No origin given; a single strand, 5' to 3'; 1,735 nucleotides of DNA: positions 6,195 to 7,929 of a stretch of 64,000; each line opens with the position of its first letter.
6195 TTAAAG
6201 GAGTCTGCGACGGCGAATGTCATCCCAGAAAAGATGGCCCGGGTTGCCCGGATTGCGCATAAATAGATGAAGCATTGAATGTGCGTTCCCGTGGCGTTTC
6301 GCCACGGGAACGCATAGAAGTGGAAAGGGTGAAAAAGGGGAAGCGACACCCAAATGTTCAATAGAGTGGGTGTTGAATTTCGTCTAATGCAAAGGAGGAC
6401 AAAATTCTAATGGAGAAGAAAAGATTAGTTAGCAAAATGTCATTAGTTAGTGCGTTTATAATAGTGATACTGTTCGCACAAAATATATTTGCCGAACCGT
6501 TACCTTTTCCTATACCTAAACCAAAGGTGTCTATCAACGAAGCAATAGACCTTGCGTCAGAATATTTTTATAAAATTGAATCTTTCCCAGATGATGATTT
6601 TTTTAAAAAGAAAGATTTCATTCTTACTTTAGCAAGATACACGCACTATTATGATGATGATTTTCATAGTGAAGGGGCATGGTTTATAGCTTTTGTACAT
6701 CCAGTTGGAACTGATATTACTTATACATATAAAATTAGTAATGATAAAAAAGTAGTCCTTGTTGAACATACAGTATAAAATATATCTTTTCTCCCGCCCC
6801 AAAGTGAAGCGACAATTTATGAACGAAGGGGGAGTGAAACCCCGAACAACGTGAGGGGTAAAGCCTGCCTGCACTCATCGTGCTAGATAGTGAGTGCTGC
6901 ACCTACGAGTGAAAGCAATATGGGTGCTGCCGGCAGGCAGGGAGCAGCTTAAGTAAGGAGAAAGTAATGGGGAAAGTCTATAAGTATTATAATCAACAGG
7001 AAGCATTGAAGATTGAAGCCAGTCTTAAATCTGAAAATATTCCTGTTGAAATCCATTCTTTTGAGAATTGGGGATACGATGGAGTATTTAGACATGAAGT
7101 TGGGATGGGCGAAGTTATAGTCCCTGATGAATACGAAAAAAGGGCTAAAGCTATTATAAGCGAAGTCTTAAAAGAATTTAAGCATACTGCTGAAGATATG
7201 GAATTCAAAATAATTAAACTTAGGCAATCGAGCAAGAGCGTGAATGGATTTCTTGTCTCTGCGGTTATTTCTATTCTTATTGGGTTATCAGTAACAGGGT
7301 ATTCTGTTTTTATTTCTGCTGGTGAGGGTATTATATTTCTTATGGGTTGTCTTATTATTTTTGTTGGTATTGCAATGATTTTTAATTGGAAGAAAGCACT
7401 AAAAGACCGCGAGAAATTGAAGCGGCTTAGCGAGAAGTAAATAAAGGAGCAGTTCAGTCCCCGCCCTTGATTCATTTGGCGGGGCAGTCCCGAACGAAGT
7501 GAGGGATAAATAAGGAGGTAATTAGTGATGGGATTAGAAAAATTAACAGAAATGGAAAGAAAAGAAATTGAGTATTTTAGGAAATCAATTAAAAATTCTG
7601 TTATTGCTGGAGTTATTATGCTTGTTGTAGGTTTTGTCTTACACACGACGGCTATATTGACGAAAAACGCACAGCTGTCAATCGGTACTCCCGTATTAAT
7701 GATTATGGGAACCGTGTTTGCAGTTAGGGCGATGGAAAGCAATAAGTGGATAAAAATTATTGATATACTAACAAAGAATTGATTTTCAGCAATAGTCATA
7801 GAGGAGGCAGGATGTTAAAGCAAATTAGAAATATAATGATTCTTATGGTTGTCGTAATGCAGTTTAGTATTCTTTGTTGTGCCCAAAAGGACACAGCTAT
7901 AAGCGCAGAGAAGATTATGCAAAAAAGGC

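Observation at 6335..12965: Unrelated small genes share a conserved leader and start context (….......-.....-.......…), and one leader is an expanded version of another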

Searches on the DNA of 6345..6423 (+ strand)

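Call 29: build_rna_model(alignment_id=A2, structure=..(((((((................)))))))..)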
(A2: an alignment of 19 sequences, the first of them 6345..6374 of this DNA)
Model R1 built from alignment A2 (19 sequences, 34 columns); structure: as given.
model positions 31; base pairs 7; branch points 0; effective number of sequences 19; information 0.852 bits per position. Calibrated on 0.2 Mb of random sequence (short: E-values are rough).
structure used (alignment columns):
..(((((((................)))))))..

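Call 30: search_with_rna_model(model_id=R1, source=window, filters=off, max_evalue=10)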
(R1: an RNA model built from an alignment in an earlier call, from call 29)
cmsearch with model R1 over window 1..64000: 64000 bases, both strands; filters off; matches with E-value up to 10: 49.
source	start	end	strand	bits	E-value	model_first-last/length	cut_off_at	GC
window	11452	11482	+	32.9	1.4e-06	1-31/31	no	0.45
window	12206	12236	+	32.2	2.3e-06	1-31/31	no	0.42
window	12891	12921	+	31.9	2.7e-06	1-31/31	no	0.48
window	15412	15440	+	29.1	1.7e-05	1-31/31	no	0.45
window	6870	6898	+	28.9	1.9e-05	1-31/31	no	0.48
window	14417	14448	+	27.6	4.3e-05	1-31/31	no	0.41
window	12151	12179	+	27.3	5.5e-05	1-31/31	no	0.55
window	14478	14506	+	26.5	9e-05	1-31/31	no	0.38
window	6345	6374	+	26.5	9.1e-05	1-31/31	no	0.43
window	18272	18303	+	25.9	0.00013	1-31/31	no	0.44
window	12840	12871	+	25.9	0.00013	1-31/31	no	0.5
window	11412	11442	+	25.9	0.00013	1-31/31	no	0.35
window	11502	11533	+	25.8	0.00014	1-31/31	no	0.44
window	12237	12266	+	25.2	0.0002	1-31/31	no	0.4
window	11329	11358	+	25.2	0.0002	1-31/31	no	0.4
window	6346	6374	-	13.3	0.42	1-31/31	no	0.41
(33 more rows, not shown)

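Call 41: search_with_rna_model(model_id=R1, sources=[L001, L004, L005, L008], filters=off, max_evalue=1)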
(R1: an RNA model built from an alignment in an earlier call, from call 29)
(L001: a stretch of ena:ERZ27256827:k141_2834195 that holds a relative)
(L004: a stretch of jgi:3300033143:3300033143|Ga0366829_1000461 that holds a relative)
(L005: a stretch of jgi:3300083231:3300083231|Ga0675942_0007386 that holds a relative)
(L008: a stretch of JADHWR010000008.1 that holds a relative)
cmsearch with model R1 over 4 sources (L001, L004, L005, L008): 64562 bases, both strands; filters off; matches with E-value up to 1: 1.
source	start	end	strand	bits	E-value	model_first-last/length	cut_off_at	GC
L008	3693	3719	-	18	0.022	1-31/31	no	0.44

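Call 53: search_with_rna_model(model_id=R1, sources=[L012, L013, L014, L015, L016, L017, L018, L019, L020, L021, L022, L023, L024, L025], filters=default, max_evalue=1)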
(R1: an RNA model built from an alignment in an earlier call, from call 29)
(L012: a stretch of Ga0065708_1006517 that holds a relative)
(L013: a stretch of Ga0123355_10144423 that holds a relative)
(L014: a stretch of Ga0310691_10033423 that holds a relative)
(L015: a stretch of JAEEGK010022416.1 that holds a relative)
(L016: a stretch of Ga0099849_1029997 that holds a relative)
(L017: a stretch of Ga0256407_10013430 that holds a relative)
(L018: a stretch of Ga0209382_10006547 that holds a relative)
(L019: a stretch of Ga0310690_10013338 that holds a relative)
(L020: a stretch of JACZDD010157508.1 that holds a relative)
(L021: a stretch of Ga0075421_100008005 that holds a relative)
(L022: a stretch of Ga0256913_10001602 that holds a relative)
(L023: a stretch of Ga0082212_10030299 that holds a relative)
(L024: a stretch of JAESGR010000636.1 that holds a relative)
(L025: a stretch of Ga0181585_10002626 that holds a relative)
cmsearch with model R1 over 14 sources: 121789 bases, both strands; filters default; matches with E-value up to 1: 20.
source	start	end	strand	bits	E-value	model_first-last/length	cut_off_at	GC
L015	2703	2732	+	22.5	0.0023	1-31/31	no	0.5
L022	10162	10192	-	21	0.0059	1-31/31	no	0.39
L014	2957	2986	+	20.4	0.0084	1-31/31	no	0.57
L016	501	530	+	20.1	0.011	1-31/31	no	0.57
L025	817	846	+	20.1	0.011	1-31/31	no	0.57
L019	1943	1972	-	19.7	0.014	1-31/31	no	0.47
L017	2932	2961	+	19.6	0.015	1-31/31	no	0.5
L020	169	195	-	19.2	0.019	1-31/31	no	0.56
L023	551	581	-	19.1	0.02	1-31/31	no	0.45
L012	5201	5230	-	19.1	0.02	1-31/31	no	0.53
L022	10162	10191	+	16.9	0.083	1-31/31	no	0.37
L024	9031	9058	+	16.6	0.098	1-31/31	no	0.43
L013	702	731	-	16.4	0.11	1-31/31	no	0.43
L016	502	530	-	16.2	0.13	1-31/31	no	0.55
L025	818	846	-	16.2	0.13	1-31/31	no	0.55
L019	1943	1971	+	14.9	0.3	1-31/31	no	0.45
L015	2704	2732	-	14.3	0.43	1-31/31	no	0.48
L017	2933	2961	-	14.2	0.45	1-31/31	no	0.48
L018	14423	14450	-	13.9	0.56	1-31/31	no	0.5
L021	4981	5008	+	13.9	0.56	1-31/31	no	0.5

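Call 61: search_with_rna_model(model_id=R1, source=window, filters=off, max_evalue=0.05, make_alignment=true)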
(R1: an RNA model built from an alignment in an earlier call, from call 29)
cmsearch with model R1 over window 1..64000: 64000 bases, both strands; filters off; matches with E-value up to 0.05: 25.
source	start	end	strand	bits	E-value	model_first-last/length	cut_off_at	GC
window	11452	11482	+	32.9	1.4e-06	1-31/31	no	0.45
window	12206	12236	+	32.2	2.3e-06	1-31/31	no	0.42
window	12891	12921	+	31.9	2.7e-06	1-31/31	no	0.48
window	15412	15440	+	29.1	1.7e-05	1-31/31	no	0.45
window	6870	6898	+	28.9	1.9e-05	1-31/31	no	0.48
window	14417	14448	+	27.6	4.3e-05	1-31/31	no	0.41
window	12151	12179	+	27.3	5.5e-05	1-31/31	no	0.55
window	14478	14506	+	26.5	9e-05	1-31/31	no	0.38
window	6345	6374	+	26.5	9.1e-05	1-31/31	no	0.43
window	18272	18303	+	25.9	0.00013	1-31/31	no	0.44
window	12840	12871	+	25.9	0.00013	1-31/31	no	0.5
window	11412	11442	+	25.9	0.00013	1-31/31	no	0.35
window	11502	11533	+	25.8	0.00014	1-31/31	no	0.44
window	12237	12266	+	25.2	0.0002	1-31/31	no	0.4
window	11329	11358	+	25.2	0.0002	1-31/31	no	0.4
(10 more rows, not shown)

Alignment A6: 25 matches aligned to the model, 32 columns, each read 5' to 3' on its own strand. Consensus structure (alignment columns), stored with it:
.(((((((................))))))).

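Call 65: search_with_rna_model(model_id=R1, sources=[L026, L027, L011], filters=off, max_evalue=5)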
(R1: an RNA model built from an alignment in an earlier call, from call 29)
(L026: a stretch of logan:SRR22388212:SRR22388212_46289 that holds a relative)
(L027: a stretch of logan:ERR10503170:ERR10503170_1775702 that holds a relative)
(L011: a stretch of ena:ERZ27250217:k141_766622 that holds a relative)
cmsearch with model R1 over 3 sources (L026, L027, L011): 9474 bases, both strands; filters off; matches with E-value up to 5: 2.
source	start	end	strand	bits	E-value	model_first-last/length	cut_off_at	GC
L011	65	84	-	14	0.042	1-31/31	no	0.85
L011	65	84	+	8.7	1.3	1-31/31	no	0.85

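Call 86: build_rna_model(alignment_id=A5, structure=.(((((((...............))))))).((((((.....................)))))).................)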
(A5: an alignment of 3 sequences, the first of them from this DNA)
Model R2 built from alignment A5 (3 sequences, 81 columns); structure: as given.
model positions 79; base pairs 13; branch points 1; effective number of sequences 1.54; information 0.717 bits per position. Calibrated on 0.2 Mb of random sequence (short: E-values are rough).
structure used (alignment columns):
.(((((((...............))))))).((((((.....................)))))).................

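Call 87: search_with_rna_model(model_id=R2, source=window, filters=off, max_evalue=5, show_alignments=6)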
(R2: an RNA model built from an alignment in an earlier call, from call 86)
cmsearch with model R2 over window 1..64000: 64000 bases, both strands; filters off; matches with E-value up to 5: 22.
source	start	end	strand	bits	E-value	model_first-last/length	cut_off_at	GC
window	6345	6423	+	100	4.8e-22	1-79/79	no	0.38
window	12891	12965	+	81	1.8e-17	1-79/79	no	0.44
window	15412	15495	+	32.1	9.2e-06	1-79/79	no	0.57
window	12206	12281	+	31.3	1.5e-05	1-79/79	no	0.45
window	11533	11586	+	31.1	1.6e-05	1-79/79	no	0.44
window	11329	11413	+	30.2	2.7e-05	1-79/79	no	0.47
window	11452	11525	+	19.9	0.0079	1-79/79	no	0.46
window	27945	28011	+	18.5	0.017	1-79/79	no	0.48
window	14448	14520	+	18.3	0.018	1-79/79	no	0.38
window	12124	12181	+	14.8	0.13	2-65/79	no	0.53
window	32576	32630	+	14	0.2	1-79/79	no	0.45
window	6871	6928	+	12.8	0.4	2-63/79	no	0.5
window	7118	7201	+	10.5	1.4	1-79/79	no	0.35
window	25232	25289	+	10.3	1.6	1-79/79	no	0.52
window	30372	30437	+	10.3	1.6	1-79/79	no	0.33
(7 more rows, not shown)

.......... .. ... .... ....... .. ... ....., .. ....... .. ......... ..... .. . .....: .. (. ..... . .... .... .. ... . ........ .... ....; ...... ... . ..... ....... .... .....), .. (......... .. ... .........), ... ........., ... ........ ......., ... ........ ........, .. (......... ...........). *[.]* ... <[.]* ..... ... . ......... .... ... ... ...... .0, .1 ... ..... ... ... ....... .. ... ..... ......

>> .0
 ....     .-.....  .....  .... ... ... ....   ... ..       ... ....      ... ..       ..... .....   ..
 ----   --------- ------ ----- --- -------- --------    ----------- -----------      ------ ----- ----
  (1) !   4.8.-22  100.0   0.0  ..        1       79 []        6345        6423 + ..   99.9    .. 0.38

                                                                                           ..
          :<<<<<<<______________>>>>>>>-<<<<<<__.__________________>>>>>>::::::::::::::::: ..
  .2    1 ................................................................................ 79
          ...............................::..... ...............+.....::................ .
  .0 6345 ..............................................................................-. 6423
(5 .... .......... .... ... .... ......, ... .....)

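Call 104: search_with_rna_model(model_id=R1, source=L028, filters=off, max_evalue=5)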
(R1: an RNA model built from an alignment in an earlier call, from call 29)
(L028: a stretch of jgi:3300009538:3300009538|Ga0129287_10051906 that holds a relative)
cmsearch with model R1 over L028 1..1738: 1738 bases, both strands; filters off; matches with E-value up to 5: 1.
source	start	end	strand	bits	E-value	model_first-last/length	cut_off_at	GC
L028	734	764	+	4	4.8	1-31/31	no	0.45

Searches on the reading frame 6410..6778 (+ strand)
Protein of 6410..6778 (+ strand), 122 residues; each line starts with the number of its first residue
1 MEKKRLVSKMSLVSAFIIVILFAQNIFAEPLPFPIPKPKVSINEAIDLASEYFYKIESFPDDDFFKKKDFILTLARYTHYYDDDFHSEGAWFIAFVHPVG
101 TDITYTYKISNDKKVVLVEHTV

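Call 17: find_encoding_contigs(protein=window:6410-6778:+, flank=10000, max_places=10)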
Protein window:6410-6778:+ (122 aa): no gene with exactly this product is on record in the collection.

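Call 19: search_protein_families(library=pfam, proteins=[window:6410-6775:+], max_evalue=0.01)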
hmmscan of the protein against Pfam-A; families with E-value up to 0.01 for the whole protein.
window:6410-6775:+ (122 aa): 0 families

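Call 80: predict_structure(protein=window:6410-6775:+)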
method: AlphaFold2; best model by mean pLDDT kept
length: 122 residues; sequences in the alignment: 1
mean_pLDDT: 47.7   pTM: 0.37
mean pLDDT of the five models: 47.7, 46.9, 40.8, 39.7, 36.4
residues with pLDDT >= 90: 0; 70-90: 0; 50-70: 46; < 50: 76
segments of 3 or more residues with pLDDT < 50: 1-39, 54-61, 76-90, 108-111, 113-116, 118-122
pLDDT, mean of each block of 10 residues (from residue 1): 33 45 40 46 56 45 53 51 44 59 54 47 50
secondary structure, 60 per line:
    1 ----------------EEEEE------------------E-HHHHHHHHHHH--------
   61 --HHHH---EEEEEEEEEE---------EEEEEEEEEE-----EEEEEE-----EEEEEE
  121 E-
elements in order: E17-21 H42-52 H63-66 E70-79 E89-98 E104-109 E115-121

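Call 99: search_protein_families(library=pfam, proteins=[window:6410-6775:+], max_evalue=10)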
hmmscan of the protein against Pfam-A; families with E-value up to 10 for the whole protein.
window:6410-6775:+ (122 aa): 1 family
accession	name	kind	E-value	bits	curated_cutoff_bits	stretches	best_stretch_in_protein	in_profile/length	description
PF09640.15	DUF2027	-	0.05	13.6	25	1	38-76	89-127/156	Domain of unknown function (DUF2027)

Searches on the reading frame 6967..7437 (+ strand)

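Call 19: search_protein_families(library=pfam, proteins=[window:6967-7437:+], max_evalue=0.01)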
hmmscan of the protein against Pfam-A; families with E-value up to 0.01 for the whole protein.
window:6967-7437:+ (157 aa): 2 families
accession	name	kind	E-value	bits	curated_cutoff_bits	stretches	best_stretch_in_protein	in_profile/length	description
PF09930.14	DUF2162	-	0.0052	16.7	34.4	1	96-148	39-93/223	Predicted transporter (DUF2162)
PF09413.15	DUF2007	-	0.0075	16.8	25.7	0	1-66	1-64/66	Putative prokaryotic signal transducing protein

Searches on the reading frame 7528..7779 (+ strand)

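Call 19: search_protein_families(library=pfam, proteins=[window:7528-7779:+], max_evalue=0.01)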
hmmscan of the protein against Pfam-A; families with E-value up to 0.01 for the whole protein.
window:7528-7779:+ (84 aa): 1 family
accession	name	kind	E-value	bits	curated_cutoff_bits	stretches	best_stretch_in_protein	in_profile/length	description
PF03647.18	Tmemb_14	-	0.0025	18.9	24.8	1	15-75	16-76/92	Transmembrane proteins 14C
